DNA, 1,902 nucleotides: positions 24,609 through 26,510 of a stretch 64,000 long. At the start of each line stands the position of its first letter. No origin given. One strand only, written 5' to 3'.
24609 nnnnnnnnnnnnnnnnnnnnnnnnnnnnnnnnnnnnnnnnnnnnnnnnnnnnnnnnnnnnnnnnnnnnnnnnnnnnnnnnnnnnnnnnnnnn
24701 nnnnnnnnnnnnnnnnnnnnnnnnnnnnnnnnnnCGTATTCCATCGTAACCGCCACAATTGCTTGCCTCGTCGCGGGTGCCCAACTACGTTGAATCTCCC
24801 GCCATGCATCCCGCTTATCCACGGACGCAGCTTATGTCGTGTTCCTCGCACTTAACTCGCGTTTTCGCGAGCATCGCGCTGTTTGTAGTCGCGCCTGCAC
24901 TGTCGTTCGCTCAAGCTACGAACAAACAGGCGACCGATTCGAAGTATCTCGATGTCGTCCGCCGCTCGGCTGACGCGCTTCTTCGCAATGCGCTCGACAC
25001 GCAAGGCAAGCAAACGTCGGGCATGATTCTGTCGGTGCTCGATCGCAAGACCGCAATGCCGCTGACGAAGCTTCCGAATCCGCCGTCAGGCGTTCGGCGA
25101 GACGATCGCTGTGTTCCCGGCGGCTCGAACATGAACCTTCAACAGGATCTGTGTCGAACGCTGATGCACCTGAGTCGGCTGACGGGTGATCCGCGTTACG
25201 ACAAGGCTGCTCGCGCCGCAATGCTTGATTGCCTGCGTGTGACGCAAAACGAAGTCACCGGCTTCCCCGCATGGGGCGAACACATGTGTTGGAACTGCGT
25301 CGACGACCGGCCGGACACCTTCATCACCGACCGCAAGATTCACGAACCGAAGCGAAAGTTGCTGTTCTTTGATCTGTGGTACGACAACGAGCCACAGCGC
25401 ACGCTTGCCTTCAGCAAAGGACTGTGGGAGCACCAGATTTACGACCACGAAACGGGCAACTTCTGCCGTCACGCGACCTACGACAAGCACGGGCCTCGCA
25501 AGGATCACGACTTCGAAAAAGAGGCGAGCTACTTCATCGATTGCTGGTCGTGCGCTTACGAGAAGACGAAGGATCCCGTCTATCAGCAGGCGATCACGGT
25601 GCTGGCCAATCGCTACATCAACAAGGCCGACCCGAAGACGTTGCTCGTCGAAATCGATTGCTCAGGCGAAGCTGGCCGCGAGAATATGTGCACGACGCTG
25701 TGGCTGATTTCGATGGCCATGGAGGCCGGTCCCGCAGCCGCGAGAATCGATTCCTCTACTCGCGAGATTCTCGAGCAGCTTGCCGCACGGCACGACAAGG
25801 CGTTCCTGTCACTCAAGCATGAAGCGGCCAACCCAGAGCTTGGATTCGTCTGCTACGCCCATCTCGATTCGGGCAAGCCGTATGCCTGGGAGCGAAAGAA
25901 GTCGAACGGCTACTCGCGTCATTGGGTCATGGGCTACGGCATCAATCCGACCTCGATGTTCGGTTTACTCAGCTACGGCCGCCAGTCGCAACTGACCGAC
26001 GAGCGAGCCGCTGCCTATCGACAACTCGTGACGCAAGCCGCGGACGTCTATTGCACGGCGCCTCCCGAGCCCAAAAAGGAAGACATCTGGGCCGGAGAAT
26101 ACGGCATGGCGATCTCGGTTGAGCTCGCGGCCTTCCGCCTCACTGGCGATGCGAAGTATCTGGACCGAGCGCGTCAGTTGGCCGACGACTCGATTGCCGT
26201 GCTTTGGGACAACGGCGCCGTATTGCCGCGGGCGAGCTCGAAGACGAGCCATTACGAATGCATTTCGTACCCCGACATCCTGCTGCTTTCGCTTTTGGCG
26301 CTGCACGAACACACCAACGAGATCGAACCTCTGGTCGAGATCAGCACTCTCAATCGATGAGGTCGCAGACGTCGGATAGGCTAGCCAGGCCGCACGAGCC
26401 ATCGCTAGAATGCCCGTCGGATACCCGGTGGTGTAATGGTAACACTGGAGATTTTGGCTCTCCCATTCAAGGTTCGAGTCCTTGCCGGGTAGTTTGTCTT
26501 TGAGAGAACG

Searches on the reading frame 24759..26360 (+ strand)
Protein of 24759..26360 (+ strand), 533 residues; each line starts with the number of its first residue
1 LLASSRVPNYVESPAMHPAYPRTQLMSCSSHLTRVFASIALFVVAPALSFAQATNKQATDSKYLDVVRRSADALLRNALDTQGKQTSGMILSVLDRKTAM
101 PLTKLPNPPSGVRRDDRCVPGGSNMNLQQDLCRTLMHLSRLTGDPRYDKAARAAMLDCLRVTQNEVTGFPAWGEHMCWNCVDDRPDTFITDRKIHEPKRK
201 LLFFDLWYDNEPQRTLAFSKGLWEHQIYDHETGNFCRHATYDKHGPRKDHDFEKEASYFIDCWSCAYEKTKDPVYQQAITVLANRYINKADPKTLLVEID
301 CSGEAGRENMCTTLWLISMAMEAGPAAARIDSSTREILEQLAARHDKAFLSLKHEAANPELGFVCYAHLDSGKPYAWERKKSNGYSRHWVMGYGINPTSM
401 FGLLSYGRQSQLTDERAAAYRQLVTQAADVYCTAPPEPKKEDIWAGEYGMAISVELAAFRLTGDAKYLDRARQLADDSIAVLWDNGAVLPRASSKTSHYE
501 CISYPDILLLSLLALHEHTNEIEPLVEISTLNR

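Call 22: search_protein_families(library=pfam, proteins=[window:24759-26360:+], max_evalue=0.001)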
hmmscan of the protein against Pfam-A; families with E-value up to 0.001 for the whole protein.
window:24759-26360:+ (533 aa): 3 families
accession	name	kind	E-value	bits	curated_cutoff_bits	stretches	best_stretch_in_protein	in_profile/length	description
PF06917.19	Pectate_lyase_2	-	7.1e-25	88.1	26.6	1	123-252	29-159/491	Periplasmic pectate lyase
PF07470.19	Glyco_hydro_88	-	4.2e-05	23.1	26.6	0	263-390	83-200/352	Glycosyl Hydrolase Family 88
PF07944.18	Beta-AFase-like_GH127_cat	-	0.00011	21.8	24.9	0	421-494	147-224/376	Beta-L-arabinofuranosidase, GH127 catalytic domain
